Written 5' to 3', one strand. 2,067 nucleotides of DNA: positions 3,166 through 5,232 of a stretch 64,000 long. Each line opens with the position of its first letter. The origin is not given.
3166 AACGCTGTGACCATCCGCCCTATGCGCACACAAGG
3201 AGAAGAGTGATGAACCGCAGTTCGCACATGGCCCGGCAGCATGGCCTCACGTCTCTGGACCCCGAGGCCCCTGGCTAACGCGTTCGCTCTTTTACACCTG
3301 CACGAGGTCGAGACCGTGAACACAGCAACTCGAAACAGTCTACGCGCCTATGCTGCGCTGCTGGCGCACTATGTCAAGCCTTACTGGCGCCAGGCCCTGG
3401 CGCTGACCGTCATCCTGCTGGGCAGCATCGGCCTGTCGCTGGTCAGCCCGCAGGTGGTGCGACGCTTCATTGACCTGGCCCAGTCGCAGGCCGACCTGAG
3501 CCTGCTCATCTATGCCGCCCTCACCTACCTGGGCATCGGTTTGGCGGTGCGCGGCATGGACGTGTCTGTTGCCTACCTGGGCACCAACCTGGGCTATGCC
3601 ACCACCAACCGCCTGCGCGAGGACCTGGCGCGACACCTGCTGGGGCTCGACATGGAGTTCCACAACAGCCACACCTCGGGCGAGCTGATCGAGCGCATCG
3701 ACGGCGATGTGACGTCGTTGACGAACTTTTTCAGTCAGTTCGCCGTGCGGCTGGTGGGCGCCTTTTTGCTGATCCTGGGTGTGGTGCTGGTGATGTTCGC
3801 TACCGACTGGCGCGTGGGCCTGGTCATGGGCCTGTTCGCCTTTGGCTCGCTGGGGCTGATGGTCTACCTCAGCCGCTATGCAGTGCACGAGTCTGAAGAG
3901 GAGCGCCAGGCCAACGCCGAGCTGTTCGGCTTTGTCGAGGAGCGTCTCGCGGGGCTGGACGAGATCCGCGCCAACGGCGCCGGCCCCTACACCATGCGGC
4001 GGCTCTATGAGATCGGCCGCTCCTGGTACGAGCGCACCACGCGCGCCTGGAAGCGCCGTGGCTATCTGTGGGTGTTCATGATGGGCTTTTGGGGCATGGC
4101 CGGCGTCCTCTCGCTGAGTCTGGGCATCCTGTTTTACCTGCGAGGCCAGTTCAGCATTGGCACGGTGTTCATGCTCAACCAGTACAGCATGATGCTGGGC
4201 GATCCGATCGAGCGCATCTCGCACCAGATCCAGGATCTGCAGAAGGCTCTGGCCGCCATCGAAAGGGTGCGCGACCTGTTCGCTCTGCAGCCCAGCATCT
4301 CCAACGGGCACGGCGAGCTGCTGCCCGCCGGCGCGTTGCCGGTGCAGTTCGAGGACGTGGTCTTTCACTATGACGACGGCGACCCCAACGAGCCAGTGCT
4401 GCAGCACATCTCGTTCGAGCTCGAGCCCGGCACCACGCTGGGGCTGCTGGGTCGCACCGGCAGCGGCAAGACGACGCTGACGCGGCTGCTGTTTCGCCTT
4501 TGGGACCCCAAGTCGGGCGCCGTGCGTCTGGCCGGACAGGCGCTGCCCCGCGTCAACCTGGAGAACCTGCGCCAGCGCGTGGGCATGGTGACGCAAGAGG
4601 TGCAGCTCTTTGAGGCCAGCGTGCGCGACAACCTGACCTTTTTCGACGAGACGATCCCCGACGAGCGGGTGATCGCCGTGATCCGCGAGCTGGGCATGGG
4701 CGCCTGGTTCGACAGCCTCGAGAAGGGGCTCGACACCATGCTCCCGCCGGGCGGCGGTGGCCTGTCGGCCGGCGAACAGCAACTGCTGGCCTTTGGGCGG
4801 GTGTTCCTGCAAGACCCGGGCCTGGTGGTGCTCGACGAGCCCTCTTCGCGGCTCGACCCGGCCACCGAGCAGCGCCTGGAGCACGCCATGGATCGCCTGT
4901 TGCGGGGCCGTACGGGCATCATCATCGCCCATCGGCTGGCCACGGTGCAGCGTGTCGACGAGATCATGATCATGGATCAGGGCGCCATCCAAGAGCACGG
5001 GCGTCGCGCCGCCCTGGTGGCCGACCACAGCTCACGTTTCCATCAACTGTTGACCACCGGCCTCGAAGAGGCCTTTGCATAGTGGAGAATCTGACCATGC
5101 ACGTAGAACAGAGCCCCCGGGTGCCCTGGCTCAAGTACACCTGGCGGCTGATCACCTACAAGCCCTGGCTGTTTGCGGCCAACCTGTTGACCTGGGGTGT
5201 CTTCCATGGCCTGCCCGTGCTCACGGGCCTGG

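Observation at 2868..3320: Leader-peptide / intrinsic-terminator cassette upstream of a heterodimeric ABC exporter pair (BmrB-BmrCD-like attenuation layout)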

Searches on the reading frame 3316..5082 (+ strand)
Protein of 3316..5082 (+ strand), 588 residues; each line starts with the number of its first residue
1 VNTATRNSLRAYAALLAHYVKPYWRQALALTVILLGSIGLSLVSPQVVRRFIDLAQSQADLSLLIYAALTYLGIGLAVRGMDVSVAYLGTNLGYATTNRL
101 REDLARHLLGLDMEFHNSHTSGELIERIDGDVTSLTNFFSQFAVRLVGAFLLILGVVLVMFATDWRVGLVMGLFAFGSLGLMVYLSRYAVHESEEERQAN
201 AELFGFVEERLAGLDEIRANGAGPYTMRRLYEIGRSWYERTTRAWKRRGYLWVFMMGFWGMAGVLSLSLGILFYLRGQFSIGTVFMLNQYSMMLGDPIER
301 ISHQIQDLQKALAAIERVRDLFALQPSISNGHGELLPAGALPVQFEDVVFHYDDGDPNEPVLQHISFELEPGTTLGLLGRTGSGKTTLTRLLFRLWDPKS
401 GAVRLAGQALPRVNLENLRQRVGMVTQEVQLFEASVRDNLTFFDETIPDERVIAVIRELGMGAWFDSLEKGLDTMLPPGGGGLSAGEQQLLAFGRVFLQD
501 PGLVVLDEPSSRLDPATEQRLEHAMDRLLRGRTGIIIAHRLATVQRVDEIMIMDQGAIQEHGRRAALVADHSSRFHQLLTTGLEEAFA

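Call 10: search_protein_families(library=ncbifam, proteins=[window:3316-5082:+], max_evalue=0.001)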
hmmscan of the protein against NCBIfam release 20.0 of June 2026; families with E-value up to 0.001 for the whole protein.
window:3316-5082:+ (588 aa): 177 families (the best 25 are shown)
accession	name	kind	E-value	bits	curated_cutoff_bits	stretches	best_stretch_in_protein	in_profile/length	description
TIGR02204.1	MsbA_rel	hypoth_equivalog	4.1e-85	286.6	780.4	1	14-571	7-565/576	ABC transporter, permease/ATP-binding protein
TIGR02203.1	MsbA_lipidA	equivalog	5.9e-81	272.7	602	1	16-570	5-558/572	lipid A export permease/ATP-binding protein MsbA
TIGR01846.1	type_I_sec_HlyB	subfamily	2.8e-75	254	725.55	1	39-578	153-688/694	type I secretion system permease/ATPase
TIGR03375.1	type_I_sec_LssB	subfamily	3.2e-73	247.2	693.1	1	91-570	215-691/696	type I secretion system permease/ATPase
TIGR03796.1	NHLM_micro_ABC1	equivalog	8e-73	245.8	853.3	1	26-579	155-709/710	NHLP family bacteriocin export ABC transporter peptidase/permease/ATPase subunit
TIGR00958.1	3a01208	subfamily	3.2e-72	243.9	874.6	1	16-577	152-709/711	antigen peptide transporter 2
NF008364.0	PRK11160.1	equivalog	8.7e-70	235.9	630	1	99-578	94-571/575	heme ABC transporter ATP-binding protein/permease CydC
TIGR02857.1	CydD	equivalog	2.7e-69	234.5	435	1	40-552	18-528/529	thiol reductant ABC exporter subunit CydD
NF010178.0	PRK13657.1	equivalog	1.3e-68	231.9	733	1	23-581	17-569/588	glucan ABC transporter ATP-binding protein/ permease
TIGR02868.1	CydC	equivalog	5.5e-68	229.9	329.05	1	96-541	84-530/530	thiol reductant ABC exporter subunit CydC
NF045513.1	HepA_fam_ABC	equivalog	1.5e-65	221.8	725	1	94-570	124-598/610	heterocyst formation ABC transporter subunit HepA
TIGR03797.1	NHLM_micro_ABC2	equivalog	2.3e-64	218.1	709.4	1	26-579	137-682/686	NHLP bacteriocin export ABC transporter permease/ATPase subunit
NF008056.1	PRK10790.1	equivalog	9.5e-64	215.9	746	1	16-578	14-571/584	SmdB family multidrug efflux ABC transporter permease/ATP-binding protein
NF008381.0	PRK11176.1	equivalog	3.7e-63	213.8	867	1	46-578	46-575/582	lipid A ABC transporter ATP-binding protein/permease MsbA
NF000475.1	tet_ABC_46_B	exception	4.3e-61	207.2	1250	1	41-570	32-563/578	tetracycline efflux ABC transporter Tet(46) subunit B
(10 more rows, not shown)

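Call 11: search_protein_families(library=pfam, proteins=[window:3316-5082:+], max_evalue=0.01)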
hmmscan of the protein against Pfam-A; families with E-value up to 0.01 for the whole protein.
window:3316-5082:+ (588 aa): 5 families
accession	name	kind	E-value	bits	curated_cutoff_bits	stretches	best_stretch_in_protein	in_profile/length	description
PF00664.28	ABC_membrane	-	1e-29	104.5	28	1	30-296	4-272/274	ABC transporter transmembrane region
PF00005.33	ABC_tran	-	1e-26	94.6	25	1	362-510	1-136/137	ABC transporter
PF13304.12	AAA_21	-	1.5e-05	25.7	27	1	483-537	238-295/304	AAA domain, putative AbiEii toxin, Type IV TA system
PF02463.25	SMC_N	-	0.0068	16.3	40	0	483-553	137-211/220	RecF/RecN/SMC N terminal domain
PF13604.12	AAA_30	-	0.0072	16.5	27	0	376-461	22-99/191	AAA domain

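Call 12: find_related_loci(query=window:3316-5082:+, collection=genome_contigs, flank=3000)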
Query window:3316-5082:+ (588 aa) in genome_contigs; peptide patterns used: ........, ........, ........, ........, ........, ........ (x = any residue, [..] = any of these).
114 stretches matched a pattern; 90 encode a relative of the query (tblastn E <= 1e-3); the best 80 are kept; 80 distinct loci.
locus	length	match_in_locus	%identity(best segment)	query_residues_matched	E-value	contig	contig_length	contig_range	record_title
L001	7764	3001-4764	91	1-588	0e+0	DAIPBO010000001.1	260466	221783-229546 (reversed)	MAG TPA_asm: Chloroflexota bacterium isolate CTOTU19791 NODE_13_length_260466_cov_8.622205, whole genome shotgun sequenc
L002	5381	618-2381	82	1-588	0e+0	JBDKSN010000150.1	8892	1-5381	MAG: Anaerolineales bacterium isolate 6_bin.186 c_000001345376, whole genome shotgun sequence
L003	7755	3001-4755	47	2-585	5e-177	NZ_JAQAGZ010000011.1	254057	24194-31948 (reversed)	Paenibacillus gyeongsangnamensis strain dW9 contig11, whole genome shotgun sequence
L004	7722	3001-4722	49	9-585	4e-176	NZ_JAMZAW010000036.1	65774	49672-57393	Paenibacillus tyrfis strain Q-3-15 36, whole genome shotgun sequence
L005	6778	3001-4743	48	2-585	2e-175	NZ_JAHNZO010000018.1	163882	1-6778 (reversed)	Paenibacillus oleatilyticus strain SM69 NODE_18_length_163882_cov_38.947456, whole genome shotgun sequence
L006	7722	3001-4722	48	9-585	2e-175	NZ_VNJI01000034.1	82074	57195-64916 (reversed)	Paenibacillus cremeus strain JC52 contig34, whole genome shotgun sequence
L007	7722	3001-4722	48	9-585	8e-175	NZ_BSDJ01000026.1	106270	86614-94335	Paenibacillus tyrfis strain YSS-72.2.G2 Contig026, whole genome shotgun sequence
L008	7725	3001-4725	49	9-585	2e-174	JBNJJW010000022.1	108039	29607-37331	MAG: Bacillota bacterium isolate BLK80-1 22, whole genome shotgun sequence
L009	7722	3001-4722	48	9-585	4e-174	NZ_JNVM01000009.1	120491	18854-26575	Paenibacillus tyrfis strain MSt1 Contig_9, whole genome shotgun sequence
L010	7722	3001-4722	46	12-588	2e-173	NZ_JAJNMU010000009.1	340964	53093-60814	Paenibacillus periandrae strain PM10 NODE_9_length_340964_cov_41.745964, whole genome shotgun sequence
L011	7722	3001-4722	46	12-588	4e-173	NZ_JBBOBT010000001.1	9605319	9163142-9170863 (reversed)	Paenibacillus sp. FSL H7-0331 PS01954_SAMN29228821_1, whole genome shotgun sequence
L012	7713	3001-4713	48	12-585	7e-173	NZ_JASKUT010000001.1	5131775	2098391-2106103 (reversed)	Paenibacillus silviterrae strain UW52 contig.1.cir, whole genome shotgun sequence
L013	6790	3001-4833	49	9-588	7e-173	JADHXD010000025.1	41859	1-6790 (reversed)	MAG: Anaerolineae bacterium isolate BS750m-G44 BS-750m-C825, whole genome shotgun sequence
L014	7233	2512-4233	47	12-588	2e-170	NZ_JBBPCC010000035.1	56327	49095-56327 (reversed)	Paenibacillus filicis strain KACC14197 contig35, whole genome shotgun sequence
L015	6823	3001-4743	48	9-588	3e-168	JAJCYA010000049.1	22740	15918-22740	MAG: Acidimicrobiia bacterium isolate OFTM344 OFTM344_48, whole genome shotgun sequence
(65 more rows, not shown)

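Call 17: find_related_loci(query=window:3316-5082:+, collection=metagenome_contigs, flank=2500)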
Query window:3316-5082:+ (588 aa) in metagenome_contigs; peptide patterns used: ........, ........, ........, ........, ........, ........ (x = any residue, [..] = any of these).
112 stretches matched a pattern; 60 encode a relative of the query (tblastn E <= 1e-3); 60 distinct loci.
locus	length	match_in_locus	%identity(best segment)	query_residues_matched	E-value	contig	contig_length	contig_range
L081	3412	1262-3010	86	6-588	0e+0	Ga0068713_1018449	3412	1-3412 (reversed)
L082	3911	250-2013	82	1-588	0e+0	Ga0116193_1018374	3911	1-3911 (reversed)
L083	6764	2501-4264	91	1-588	0e+0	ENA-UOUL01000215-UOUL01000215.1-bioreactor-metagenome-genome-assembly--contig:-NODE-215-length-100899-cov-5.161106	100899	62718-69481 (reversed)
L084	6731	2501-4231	53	9-588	0e+0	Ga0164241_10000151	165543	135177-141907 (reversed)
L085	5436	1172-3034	48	3-585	0e+0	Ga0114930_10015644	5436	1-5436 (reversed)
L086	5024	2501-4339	48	9-588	1e-177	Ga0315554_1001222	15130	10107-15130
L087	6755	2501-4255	50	12-588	5e-177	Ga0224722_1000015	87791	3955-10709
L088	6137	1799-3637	47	9-588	7e-176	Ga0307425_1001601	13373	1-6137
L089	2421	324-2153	50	3-588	0e+0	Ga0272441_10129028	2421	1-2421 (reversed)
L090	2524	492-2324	48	9-585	0e+0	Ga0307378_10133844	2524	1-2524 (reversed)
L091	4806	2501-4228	48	9-588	2e-167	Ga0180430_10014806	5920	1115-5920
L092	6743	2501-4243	47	9-588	2e-164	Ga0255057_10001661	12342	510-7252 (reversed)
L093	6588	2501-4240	47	5-588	5e-164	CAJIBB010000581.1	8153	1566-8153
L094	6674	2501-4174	48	6-566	1e-163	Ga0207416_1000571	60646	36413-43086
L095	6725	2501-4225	45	9-585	2e-163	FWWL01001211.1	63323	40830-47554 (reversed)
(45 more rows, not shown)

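Call 19: search_solved_structures(query=window:3316-5082:+, max_evalue=1e-40)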
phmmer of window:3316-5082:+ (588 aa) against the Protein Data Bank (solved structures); distinct sequences matched with E-value up to 1e-40: 218 (the best 60 are shown).
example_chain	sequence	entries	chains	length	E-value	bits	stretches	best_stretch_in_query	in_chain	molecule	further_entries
9n1y_A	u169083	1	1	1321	1.3e-93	317.8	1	84-582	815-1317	Bile salt export pump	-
6qee_A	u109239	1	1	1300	3.6e-93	316.4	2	295-575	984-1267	ABCB1HM-EQ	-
4ksb_A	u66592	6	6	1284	4.4e-93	316.1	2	298-575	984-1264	Multidrug resistance protein 1A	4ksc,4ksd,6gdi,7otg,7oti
3g5u_A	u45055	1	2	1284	4.4e-93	316.1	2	297-575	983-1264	Multidrug resistance protein 1a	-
4lsg_A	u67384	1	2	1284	4.6e-93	316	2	297-575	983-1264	Multidrug resistance protein 1A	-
6q81_A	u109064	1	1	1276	4.8e-93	316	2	298-575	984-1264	P-glycoprotein (ABCB1)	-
5kpi_A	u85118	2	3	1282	4.9e-93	315.9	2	298-575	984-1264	Multidrug resistance protein 1A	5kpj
3g60_A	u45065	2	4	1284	4.9e-93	315.9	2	298-576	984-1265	Multidrug resistance protein 1a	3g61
4q9h_A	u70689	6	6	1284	6.7e-93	315.5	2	298-575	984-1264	Multidrug resistance protein 1A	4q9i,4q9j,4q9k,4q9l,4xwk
4m2s_A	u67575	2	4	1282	7.7e-93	315.3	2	298-575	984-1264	Multidrug resistance protein 1A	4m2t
6ujt_A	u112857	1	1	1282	8e-93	315.2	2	297-575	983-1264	ATP-dependent translocase ABCB1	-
6ujr_A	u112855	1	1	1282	8.1e-93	315.2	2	297-575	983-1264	ATP-dependent translocase ABCB1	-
6ujw_A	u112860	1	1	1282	8.7e-93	315.1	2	297-575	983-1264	ATP-dependent translocase ABCB1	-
8gmg_A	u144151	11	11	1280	8.9e-93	315.1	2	91-575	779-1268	ATP-dependent translocase ABCB1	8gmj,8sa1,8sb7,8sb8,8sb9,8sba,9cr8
4m1m_A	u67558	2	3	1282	9.3e-93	315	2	297-575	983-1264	Multidrug resistance protein 1A | ATP-dependent translocase ABCB1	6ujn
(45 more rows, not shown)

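Call 21: find_homologous_proteins(query=window:3316-5082:+, max_evalue=1e-100)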
Query window:3316-5082:+ (588 aa): 7785 proteins with E <= 1e-100 among 8000 candidates; the best 120 are listed.
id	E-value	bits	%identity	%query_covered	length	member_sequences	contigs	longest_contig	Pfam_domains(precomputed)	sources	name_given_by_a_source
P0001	0.0e+0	1300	100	100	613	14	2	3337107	PF00005.34,PF00664.29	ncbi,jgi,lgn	-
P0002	0.0e+0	1292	99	100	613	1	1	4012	PF00005.34,PF00664.29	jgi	jgi:ATP-binding cassette subfamily B protein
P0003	0.0e+0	1127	86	99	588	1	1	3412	PF00005.34,PF00664.29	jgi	-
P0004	0.0e+0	1124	86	100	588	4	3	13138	PF00005.34,PF00664.29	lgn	-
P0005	0.0e+0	1078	84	97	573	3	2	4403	PF00005.34,PF13304.13,PF00664.29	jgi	-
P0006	0.0e+0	1068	82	100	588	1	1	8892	PF00005.34,PF00664.29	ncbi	ncbi:MAG: ABC transporter ATP-binding protein [Anaerolineales bacterium]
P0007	1.3e-221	755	61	99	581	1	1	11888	PF00005.34,PF13304.13,PF00664.29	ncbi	-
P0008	3.0e-221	754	61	99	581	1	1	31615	PF00005.34,PF13304.13,PF00664.29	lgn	-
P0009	5.5e-220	750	60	100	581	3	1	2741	PF00005.34,PF13304.13,PF00664.29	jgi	jgi:ATP-binding cassette, subfamily B, bacterial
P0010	3.5e-219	747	60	99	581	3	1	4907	PF00005.34,PF13304.13,PF00664.29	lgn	-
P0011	1.8e-216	738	61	98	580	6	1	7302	PF00005.34,PF13304.13,PF00664.29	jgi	-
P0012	1.5e-215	735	59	99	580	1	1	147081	PF00005.34,PF13304.13,PF00664.29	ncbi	ncbi:MAG: ABC transporter ATP-binding protein [Anaerolineae bacterium]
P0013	1.5e-214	732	61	98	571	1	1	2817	PF00005.34,PF13304.13,PF00664.29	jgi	jgi:ABC-type multidrug transport system fused ATPase/permease subunit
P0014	3.9e-213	727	60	98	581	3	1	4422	PF00005.34,PF13304.13,PF00664.29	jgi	jgi:ATP-binding cassette subfamily B protein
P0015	2.1e-212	725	59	99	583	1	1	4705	PF00005.34,PF13304.13,PF00664.29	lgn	-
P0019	1.2e-210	719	59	99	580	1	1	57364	PF00005.34,PF13304.13,PF00664.29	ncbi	ncbi:MAG: ABC transporter ATP-binding protein [Anaerolineae bacterium]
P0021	3.1e-209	714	59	99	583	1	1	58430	PF00005.34,PF13304.13,PF00664.29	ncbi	-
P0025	2.0e-204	699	58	99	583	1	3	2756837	PF00005.34,PF13304.13,PF13191.13,PF00664.29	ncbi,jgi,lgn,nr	ncbi:MAG: ABC transporter ATP-binding protein [Anaerolineae bacterium]|jgi:ATP-binding cassette subf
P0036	1.4e-199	683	56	99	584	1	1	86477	PF00005.34,PF13304.13,PF00664.29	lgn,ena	-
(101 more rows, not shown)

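Call 22: find_encoding_contigs(protein=P0004, flank=1500, max_places=4)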
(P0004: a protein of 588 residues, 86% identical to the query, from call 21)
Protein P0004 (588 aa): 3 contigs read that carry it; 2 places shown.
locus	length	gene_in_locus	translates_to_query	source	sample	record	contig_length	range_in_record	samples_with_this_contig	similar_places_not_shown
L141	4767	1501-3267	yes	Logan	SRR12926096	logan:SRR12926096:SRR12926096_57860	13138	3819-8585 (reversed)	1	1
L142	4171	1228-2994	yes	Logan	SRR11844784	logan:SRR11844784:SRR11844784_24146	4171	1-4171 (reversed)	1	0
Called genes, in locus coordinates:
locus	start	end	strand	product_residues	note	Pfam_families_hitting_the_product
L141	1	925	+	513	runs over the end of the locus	PF02366:PMT (weak), PF13231:PMT_2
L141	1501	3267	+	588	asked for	PF00664:ABC_membrane, PF00005:ABC_tran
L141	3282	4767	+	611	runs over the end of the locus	PF00664:ABC_membrane, PF13555:AAA_29 (faint), PF00005:ABC_tran, PF02463:SMC_N (weak)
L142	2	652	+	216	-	?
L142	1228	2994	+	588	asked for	PF00664:ABC_membrane, PF00005:ABC_tran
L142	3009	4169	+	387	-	?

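Call 23: find_encoding_contigs(protein=P0005, flank=1500, max_places=4)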
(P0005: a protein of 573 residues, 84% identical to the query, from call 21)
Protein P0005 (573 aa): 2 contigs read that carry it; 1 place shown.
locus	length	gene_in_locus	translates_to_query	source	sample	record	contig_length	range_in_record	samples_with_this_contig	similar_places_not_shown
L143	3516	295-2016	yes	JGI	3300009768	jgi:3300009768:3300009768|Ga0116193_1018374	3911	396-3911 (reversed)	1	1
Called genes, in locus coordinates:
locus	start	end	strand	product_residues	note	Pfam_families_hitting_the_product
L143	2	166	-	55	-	?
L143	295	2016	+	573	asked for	PF00664:ABC_membrane, PF00005:ABC_tran, PF13304:AAA_21 (faint)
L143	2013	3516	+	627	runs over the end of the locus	PF13555:AAA_29 (faint), PF00664:ABC_membrane, PF00005:ABC_tran, PF02463:SMC_N (weak), PF13191:AAA_16 (faint)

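Call 24: find_encoding_contigs(protein=P0008, flank=1500, max_places=3)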
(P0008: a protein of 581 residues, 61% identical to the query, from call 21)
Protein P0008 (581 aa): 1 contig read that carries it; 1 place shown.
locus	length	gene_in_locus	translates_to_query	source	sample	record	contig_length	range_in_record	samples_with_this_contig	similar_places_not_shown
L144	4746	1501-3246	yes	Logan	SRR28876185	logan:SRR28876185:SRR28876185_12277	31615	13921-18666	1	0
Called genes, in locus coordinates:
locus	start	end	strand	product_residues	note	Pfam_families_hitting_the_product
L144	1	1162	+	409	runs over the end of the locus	PF07690:MFS_1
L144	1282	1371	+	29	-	-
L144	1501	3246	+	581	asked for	PF00664:ABC_membrane, PF00005:ABC_tran, PF13304:AAA_21 (faint)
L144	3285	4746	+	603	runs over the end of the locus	PF00664:ABC_membrane, PF00005:ABC_tran, PF02463:SMC_N (faint)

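Call 31: find_encoding_contigs(protein=P0001, flank=600, max_places=3)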
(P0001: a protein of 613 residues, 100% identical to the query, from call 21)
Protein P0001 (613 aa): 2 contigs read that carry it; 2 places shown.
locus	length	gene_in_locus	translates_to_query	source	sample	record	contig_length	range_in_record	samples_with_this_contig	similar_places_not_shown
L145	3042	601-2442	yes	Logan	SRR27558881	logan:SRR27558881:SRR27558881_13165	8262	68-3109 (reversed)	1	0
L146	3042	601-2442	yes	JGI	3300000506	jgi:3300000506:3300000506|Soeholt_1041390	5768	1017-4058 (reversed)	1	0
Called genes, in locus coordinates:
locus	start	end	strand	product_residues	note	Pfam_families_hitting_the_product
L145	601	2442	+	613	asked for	PF00664:ABC_membrane, PF00005:ABC_tran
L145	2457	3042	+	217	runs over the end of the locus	?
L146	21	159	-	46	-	-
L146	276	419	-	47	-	-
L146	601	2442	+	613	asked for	PF00664:ABC_membrane, PF00005:ABC_tran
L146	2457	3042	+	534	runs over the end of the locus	?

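Call 32: find_encoding_contigs(protein=P0007, flank=1200, max_places=2)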
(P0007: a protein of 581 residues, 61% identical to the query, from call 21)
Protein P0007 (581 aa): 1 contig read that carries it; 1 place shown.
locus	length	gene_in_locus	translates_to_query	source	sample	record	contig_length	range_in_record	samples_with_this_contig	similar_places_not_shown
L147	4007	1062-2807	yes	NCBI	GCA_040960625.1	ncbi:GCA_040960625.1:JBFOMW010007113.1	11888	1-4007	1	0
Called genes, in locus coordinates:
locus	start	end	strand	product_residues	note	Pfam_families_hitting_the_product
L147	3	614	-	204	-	?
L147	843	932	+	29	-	-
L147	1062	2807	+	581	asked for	PF00664:ABC_membrane, PF00005:ABC_tran, PF13304:AAA_21 (faint)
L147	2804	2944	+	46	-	-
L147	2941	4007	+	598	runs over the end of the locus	PF00664:ABC_membrane, PF00005:ABC_tran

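Call 33: find_encoding_contigs(protein=P0012, flank=1200, max_places=2)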
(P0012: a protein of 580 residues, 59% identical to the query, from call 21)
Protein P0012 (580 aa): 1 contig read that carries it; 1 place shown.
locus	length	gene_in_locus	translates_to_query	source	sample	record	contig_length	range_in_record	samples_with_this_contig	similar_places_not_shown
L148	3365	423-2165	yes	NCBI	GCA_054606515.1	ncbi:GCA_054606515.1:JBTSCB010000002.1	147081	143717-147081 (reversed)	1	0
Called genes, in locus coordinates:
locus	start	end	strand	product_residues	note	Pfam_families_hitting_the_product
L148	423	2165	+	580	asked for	PF00664:ABC_membrane, PF00005:ABC_tran, PF13304:AAA_21 (faint)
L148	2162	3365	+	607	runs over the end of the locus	PF00664:ABC_membrane, PF00005:ABC_tran, PF02463:SMC_N (faint), PF13191:AAA_16 (faint)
